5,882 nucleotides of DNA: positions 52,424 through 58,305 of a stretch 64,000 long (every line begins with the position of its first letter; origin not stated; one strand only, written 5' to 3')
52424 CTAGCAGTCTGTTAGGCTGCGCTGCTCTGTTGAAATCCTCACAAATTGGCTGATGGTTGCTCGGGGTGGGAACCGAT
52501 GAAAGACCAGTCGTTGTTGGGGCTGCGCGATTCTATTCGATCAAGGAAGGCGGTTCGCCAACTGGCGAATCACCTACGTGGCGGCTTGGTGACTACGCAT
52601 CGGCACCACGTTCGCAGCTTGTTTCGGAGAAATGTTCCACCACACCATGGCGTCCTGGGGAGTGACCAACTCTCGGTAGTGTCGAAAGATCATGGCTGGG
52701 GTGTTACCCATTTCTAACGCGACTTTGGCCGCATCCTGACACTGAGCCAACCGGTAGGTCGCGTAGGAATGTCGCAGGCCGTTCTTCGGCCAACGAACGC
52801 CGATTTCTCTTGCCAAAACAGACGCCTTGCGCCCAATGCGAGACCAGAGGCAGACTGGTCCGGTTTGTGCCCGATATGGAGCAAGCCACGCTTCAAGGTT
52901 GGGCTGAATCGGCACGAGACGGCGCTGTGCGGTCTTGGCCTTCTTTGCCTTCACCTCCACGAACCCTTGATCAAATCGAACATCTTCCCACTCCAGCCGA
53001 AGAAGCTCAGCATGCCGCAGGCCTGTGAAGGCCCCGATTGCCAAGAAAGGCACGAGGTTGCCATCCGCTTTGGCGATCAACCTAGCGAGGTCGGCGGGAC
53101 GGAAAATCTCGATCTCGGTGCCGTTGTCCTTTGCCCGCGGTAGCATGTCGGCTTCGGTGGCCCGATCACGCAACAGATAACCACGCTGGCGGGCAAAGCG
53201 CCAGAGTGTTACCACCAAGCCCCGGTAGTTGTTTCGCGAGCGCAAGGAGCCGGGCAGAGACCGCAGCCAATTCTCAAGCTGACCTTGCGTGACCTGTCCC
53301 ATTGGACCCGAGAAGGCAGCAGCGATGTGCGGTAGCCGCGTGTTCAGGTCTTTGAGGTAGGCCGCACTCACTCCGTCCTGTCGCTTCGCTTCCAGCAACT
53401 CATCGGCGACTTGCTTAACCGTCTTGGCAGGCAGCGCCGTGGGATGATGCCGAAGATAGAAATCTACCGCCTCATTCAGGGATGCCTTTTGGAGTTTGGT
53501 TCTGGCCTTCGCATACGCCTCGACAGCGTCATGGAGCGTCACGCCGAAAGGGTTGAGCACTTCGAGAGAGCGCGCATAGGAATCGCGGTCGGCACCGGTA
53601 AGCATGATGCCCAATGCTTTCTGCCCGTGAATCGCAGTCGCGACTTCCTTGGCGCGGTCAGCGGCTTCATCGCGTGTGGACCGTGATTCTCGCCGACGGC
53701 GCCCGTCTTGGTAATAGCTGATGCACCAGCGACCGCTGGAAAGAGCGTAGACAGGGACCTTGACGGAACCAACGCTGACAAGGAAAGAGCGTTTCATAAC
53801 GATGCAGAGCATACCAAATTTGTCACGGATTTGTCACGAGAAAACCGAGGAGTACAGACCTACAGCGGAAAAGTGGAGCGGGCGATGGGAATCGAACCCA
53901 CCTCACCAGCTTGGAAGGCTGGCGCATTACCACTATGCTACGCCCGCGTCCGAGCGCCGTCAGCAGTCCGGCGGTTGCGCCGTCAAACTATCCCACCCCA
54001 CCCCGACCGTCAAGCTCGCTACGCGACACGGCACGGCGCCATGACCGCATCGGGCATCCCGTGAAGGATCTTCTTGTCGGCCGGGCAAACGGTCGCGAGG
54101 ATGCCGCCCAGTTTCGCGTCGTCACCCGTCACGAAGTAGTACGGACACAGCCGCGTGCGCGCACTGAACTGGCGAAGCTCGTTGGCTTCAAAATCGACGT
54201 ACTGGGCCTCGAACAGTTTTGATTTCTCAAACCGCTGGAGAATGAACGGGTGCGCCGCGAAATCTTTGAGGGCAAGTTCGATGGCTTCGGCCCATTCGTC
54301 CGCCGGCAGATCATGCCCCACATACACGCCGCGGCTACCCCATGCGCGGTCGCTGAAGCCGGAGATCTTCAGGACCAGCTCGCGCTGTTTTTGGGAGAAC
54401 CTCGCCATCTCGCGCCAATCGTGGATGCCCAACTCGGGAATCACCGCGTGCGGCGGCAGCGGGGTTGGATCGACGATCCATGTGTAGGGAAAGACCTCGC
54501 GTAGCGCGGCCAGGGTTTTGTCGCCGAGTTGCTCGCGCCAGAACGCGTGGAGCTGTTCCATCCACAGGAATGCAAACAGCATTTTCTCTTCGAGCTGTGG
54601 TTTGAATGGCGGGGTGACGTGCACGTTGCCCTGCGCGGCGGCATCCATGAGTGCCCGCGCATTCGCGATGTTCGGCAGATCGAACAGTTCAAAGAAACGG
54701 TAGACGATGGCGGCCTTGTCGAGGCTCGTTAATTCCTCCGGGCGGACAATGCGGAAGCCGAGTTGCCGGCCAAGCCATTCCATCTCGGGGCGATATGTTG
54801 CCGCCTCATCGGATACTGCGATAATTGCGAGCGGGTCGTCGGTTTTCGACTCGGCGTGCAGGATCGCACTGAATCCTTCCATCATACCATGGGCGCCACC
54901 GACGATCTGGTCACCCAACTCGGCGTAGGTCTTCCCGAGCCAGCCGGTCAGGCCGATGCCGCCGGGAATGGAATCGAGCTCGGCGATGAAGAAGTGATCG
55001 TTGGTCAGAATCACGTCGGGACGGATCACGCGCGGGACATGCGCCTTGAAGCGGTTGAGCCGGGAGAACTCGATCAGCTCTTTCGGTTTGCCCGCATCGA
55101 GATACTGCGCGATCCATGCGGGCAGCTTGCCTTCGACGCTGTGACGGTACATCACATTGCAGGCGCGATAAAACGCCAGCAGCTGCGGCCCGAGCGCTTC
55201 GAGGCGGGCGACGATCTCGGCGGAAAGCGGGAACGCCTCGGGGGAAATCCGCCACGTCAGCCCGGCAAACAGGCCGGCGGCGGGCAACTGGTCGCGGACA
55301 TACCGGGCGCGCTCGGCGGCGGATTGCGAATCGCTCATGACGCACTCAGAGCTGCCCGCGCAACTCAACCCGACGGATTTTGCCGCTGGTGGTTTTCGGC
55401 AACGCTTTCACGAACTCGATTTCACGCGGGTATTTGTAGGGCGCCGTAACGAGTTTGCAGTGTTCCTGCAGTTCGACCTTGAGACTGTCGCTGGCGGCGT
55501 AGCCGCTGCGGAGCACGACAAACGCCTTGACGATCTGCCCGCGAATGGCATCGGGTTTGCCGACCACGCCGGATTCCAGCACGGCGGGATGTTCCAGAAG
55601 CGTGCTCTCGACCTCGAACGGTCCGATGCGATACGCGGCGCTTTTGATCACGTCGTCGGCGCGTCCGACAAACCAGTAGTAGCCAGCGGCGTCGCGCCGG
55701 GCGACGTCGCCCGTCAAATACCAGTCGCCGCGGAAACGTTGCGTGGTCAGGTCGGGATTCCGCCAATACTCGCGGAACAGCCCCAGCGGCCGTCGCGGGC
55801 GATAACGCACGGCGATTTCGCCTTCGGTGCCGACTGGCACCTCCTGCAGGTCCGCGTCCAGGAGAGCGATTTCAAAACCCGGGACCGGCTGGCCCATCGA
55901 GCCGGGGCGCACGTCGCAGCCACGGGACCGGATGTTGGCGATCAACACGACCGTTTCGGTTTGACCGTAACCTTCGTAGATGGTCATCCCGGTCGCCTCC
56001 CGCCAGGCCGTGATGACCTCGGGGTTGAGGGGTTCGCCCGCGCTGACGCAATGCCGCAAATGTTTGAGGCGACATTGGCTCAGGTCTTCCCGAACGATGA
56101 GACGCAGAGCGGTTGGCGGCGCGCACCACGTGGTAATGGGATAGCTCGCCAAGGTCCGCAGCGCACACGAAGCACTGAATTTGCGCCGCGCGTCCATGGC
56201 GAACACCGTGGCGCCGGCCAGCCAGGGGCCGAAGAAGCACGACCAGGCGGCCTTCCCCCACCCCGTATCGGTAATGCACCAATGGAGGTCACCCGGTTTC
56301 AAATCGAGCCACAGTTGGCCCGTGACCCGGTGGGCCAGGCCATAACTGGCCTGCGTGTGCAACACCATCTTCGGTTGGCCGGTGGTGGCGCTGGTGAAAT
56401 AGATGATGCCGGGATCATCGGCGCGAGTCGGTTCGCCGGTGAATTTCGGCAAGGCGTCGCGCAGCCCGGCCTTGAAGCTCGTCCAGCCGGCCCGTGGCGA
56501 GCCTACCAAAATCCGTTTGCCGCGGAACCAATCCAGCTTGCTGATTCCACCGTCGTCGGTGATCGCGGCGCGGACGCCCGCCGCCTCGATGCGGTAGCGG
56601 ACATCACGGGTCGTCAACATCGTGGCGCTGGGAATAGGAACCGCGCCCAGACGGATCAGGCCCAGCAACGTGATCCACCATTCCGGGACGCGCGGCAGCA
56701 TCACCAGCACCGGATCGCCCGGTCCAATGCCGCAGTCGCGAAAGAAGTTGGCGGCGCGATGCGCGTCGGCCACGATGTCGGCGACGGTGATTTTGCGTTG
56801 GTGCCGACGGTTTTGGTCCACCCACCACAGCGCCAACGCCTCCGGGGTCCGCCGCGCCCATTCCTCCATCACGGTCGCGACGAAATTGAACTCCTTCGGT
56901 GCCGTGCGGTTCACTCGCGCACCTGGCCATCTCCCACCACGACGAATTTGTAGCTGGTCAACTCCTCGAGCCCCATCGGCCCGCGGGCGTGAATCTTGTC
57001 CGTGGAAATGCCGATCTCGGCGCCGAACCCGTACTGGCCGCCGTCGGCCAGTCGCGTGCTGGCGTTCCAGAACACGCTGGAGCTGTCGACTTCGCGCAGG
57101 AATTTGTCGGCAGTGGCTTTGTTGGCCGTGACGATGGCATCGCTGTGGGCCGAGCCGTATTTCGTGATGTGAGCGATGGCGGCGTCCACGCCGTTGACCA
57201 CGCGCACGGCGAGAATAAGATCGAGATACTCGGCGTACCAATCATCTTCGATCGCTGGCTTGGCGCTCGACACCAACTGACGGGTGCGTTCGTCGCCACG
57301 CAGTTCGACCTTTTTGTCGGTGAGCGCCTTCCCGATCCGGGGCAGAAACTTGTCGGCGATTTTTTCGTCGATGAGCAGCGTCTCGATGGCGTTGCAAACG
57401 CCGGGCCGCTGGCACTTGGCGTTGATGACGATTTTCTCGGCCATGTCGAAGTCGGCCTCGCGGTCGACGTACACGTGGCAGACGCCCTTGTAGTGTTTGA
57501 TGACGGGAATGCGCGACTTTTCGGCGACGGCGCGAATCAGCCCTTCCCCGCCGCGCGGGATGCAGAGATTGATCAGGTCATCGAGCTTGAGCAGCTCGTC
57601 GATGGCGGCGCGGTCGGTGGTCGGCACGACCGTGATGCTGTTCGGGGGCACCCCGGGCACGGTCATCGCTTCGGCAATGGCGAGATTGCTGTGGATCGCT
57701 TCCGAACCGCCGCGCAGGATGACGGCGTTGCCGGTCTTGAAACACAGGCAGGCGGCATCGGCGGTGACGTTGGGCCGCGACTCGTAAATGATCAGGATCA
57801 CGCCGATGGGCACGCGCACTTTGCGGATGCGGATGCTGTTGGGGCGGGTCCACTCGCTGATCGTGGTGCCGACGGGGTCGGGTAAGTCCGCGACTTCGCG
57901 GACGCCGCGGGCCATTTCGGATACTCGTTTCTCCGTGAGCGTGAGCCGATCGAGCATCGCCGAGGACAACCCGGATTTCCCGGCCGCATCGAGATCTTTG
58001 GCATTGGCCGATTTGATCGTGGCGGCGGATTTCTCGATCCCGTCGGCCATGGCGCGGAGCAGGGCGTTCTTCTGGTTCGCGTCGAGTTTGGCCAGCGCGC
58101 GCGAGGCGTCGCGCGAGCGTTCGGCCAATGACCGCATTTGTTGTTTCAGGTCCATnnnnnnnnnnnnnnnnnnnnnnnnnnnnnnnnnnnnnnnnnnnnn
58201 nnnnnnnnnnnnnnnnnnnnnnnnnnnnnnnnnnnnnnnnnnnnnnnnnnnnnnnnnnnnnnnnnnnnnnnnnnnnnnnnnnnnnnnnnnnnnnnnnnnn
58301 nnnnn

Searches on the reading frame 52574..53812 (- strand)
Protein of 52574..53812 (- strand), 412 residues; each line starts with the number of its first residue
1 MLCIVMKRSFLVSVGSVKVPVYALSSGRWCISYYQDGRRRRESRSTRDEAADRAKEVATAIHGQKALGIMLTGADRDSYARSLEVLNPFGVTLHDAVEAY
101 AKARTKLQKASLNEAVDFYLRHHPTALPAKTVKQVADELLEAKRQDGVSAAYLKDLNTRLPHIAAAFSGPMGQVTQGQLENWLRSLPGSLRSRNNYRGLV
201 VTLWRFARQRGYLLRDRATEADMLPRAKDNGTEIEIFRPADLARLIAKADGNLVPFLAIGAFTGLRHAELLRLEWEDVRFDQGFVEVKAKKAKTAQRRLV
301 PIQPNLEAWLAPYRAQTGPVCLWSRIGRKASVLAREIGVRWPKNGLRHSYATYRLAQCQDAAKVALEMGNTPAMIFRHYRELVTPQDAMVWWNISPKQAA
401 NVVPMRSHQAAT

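Call 86: search_protein_families(library=pfam, proteins=[window:52574-53812:-], max_evalue=0.0001)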
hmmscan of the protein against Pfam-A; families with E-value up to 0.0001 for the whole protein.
window:52574-53812:- (412 aa): 1 family
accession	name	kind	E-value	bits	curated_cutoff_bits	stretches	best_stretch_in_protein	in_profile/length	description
PF00589.27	Phage_integrase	-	7.7e-07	29.5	27.1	1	261-316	32-85/172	Phage integrase family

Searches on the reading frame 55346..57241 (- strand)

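Call 86: search_protein_families(library=pfam, proteins=[window:55346-57241:-], max_evalue=0.0001)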
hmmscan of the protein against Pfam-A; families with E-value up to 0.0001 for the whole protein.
window:55346-57241:- (631 aa): 2 families
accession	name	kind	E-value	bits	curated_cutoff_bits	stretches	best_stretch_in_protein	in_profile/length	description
PF00501.34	AMP-binding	-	4.3e-69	233.6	29.9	1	126-493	2-384/384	AMP-binding enzyme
PF13193.12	AMP-binding_C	-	1.5e-23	83.9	24.5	1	543-621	1-76/76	AMP-binding enzyme C-terminal domain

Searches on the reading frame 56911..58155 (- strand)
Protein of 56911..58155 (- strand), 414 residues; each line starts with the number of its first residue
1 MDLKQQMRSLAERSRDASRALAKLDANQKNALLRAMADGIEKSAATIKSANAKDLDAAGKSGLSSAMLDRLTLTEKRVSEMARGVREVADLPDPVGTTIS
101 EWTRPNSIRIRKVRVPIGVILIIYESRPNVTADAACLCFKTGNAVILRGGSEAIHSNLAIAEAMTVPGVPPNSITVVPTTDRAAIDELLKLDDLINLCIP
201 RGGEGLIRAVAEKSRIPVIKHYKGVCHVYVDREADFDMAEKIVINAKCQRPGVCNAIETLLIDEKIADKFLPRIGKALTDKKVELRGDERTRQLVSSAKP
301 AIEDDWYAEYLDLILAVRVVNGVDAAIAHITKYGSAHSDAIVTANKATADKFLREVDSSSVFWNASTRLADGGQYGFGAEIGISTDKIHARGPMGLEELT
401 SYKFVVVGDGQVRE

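Call 86: search_protein_families(library=pfam, proteins=[window:56911-58155:-], max_evalue=0.0001)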
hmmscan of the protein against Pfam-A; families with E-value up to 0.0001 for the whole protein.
window:56911-58155:- (414 aa): 1 family
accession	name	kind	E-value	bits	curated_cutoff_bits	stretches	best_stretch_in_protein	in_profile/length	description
PF00171.27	Aldedh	-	7.7e-22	77.9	23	1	5-291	29-306/461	Aldehyde dehydrogenase family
